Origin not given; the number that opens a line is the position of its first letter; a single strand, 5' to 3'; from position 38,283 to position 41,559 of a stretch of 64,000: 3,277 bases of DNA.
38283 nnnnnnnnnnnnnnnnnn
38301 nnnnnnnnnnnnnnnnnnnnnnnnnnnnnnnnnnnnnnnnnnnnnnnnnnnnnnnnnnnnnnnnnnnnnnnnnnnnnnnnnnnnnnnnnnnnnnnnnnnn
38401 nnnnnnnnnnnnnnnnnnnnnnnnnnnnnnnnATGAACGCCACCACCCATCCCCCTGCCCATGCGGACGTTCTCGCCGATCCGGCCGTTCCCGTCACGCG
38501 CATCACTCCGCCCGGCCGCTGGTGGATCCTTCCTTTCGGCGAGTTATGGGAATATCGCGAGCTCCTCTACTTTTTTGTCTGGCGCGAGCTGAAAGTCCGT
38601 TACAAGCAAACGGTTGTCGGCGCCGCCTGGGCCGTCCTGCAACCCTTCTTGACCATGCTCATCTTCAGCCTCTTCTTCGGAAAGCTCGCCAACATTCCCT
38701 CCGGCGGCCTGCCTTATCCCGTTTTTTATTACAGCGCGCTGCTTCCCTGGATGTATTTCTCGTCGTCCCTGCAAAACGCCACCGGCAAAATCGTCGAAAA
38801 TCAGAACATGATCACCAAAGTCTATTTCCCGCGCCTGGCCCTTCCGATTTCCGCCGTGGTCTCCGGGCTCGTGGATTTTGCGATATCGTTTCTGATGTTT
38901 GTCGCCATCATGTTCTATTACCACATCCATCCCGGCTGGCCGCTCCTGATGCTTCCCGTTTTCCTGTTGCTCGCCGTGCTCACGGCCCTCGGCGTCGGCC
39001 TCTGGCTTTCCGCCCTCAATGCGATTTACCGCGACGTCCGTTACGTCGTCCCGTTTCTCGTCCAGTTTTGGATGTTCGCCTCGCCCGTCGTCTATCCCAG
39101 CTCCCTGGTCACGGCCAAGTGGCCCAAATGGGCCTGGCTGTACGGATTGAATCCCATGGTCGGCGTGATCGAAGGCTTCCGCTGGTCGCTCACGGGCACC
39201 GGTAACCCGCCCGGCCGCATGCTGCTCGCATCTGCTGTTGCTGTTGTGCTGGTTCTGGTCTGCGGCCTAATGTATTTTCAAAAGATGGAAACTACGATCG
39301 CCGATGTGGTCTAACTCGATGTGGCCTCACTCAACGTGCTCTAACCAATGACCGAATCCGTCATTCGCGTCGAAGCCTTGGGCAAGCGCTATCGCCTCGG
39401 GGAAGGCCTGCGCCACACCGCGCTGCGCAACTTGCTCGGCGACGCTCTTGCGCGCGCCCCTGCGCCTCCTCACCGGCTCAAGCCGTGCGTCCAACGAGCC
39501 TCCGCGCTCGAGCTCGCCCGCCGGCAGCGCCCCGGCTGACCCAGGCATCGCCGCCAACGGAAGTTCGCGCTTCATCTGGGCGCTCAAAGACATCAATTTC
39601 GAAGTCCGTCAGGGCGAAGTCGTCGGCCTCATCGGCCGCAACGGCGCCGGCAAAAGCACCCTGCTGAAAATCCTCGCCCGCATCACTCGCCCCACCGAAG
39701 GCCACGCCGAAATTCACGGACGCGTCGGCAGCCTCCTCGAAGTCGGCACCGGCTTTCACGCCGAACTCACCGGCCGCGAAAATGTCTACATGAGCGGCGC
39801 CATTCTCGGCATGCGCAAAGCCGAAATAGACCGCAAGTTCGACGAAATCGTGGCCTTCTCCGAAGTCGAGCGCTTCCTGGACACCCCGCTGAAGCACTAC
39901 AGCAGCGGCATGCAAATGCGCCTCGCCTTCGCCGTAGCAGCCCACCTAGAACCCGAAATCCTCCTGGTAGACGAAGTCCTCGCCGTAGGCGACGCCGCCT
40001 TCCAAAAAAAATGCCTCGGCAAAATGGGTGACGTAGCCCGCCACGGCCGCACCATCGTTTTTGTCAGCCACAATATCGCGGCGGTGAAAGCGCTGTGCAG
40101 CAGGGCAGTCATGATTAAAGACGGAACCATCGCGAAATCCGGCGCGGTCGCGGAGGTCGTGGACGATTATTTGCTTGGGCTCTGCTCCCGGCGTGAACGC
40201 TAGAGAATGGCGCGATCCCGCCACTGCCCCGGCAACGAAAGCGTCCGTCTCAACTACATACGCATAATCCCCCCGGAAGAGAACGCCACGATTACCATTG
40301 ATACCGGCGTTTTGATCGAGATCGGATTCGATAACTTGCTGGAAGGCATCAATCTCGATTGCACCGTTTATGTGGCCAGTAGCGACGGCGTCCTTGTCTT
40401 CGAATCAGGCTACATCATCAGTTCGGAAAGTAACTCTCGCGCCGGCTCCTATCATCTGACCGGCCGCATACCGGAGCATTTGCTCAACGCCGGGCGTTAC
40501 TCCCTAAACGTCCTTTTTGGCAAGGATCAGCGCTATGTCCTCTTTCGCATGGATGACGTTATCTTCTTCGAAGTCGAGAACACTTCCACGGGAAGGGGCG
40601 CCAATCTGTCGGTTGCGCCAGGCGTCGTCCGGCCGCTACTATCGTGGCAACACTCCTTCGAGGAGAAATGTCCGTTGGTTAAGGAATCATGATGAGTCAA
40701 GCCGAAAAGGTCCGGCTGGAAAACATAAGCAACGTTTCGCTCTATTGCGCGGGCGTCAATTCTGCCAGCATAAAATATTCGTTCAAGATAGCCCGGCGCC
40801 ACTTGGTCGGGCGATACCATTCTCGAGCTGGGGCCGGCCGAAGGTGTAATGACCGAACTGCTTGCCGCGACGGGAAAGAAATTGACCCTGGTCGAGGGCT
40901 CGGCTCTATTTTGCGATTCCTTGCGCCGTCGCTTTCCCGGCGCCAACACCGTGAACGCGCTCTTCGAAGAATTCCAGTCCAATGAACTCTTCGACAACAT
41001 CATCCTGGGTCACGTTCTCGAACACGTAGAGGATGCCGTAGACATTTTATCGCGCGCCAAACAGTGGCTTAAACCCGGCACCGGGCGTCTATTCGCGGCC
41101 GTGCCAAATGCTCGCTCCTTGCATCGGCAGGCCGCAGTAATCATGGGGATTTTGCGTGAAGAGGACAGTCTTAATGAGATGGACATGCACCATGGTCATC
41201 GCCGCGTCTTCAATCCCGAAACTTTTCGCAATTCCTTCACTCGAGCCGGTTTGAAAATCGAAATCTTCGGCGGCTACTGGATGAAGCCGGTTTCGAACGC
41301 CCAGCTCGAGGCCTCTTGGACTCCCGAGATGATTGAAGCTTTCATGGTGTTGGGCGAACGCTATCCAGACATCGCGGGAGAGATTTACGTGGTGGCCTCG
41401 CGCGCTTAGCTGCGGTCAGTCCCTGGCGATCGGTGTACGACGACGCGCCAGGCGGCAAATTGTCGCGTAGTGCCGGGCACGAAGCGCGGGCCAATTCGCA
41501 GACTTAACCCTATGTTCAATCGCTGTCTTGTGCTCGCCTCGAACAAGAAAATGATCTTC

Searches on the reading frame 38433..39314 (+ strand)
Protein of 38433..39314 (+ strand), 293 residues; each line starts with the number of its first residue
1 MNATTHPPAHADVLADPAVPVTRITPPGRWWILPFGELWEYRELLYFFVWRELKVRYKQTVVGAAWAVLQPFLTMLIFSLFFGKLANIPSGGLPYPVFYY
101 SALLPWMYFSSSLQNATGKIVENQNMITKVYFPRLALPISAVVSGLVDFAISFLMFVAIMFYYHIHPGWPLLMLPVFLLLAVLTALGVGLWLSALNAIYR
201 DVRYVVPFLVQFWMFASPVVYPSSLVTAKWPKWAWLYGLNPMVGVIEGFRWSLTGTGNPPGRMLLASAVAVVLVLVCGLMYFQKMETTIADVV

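Call 8: search_protein_families(library=pfam, proteins=[window:38433-39314:+], max_evalue=0.001)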
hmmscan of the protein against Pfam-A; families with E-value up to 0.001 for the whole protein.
window:38433-39314:+ (293 aa): 1 family
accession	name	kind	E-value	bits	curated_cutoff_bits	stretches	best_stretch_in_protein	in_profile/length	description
PF01061.29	ABC2_membrane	-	5.5e-20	72.2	26.9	1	45-252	3-209/211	ABC-2 type transporter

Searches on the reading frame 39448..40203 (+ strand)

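Call 9: search_protein_families(library=pfam, proteins=[window:39448-40203:+], max_evalue=0.001)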
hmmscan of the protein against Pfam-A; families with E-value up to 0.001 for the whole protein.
window:39448-40203:+ (251 aa): 2 families
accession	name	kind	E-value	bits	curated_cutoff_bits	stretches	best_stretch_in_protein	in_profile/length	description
PF00005.33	ABC_tran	-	5.9e-24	85.7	25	1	46-177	1-135/137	ABC transporter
PF13304.12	AAA_21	-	6.9e-08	33.3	27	1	59-82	2-25/304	AAA domain, putative AbiEii toxin, Type IV TA system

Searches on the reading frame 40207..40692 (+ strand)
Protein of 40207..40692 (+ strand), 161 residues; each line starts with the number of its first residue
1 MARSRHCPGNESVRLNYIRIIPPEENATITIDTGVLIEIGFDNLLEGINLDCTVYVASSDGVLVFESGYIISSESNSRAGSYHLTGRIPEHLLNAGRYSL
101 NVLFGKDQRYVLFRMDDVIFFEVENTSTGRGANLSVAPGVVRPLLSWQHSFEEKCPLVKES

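Call 4: search_protein_families(library=ncbifam, proteins=[window:40207-40692:+], max_evalue=0.01)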
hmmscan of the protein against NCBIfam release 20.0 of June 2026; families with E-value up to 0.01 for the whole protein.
window:40207-40692:+ (161 aa): 0 families

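Call 5: search_protein_families(library=pfam, proteins=[window:40207-40692:+], max_evalue=0.01)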
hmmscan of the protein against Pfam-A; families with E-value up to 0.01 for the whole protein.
window:40207-40692:+ (161 aa): 1 family
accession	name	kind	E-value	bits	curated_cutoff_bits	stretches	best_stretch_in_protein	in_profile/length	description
PF14524.12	Wzt_C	-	6.3e-07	29.9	30.4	1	9-127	6-133/143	Wzt C-terminal domain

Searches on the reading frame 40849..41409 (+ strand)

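Call 4: search_protein_families(library=ncbifam, proteins=[window:40849-41409:+], max_evalue=0.01)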
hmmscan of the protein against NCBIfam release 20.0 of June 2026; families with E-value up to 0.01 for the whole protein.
window:40849-41409:+ (186 aa): 2 families
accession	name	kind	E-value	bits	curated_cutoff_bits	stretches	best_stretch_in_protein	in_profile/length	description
TIGR01983.1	UbiG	equivalog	9.5e-07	28.3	102.95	1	40-151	107-216/228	bifunctional 2-polyprenyl-6-hydroxyphenol methylase/3-demethylubiquinol 3-O-methyltransferase UbiG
NF002463.0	PRK01683.1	equivalog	0.0072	16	297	1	11-157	57-202/258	trans-aconitate 2-methyltransferase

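Call 5: search_protein_families(library=pfam, proteins=[window:40849-41409:+], max_evalue=0.01)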
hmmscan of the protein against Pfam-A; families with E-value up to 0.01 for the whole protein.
window:40849-41409:+ (186 aa): 4 families
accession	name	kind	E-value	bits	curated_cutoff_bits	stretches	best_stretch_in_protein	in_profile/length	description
PF13489.12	Methyltransf_23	-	1e-11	45.3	27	1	4-137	39-161/164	Methyltransferase domain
PF08241.18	Methyltransf_11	-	7.3e-07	30.2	21.2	1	2-77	11-90/95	Methyltransferase domain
PF08242.18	Methyltransf_12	-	1.2e-06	29.6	30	1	4-77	13-95/98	Methyltransferase domain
PF13649.12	Methyltransf_25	-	0.00053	21.1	27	1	2-77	12-96/97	Methyltransferase domain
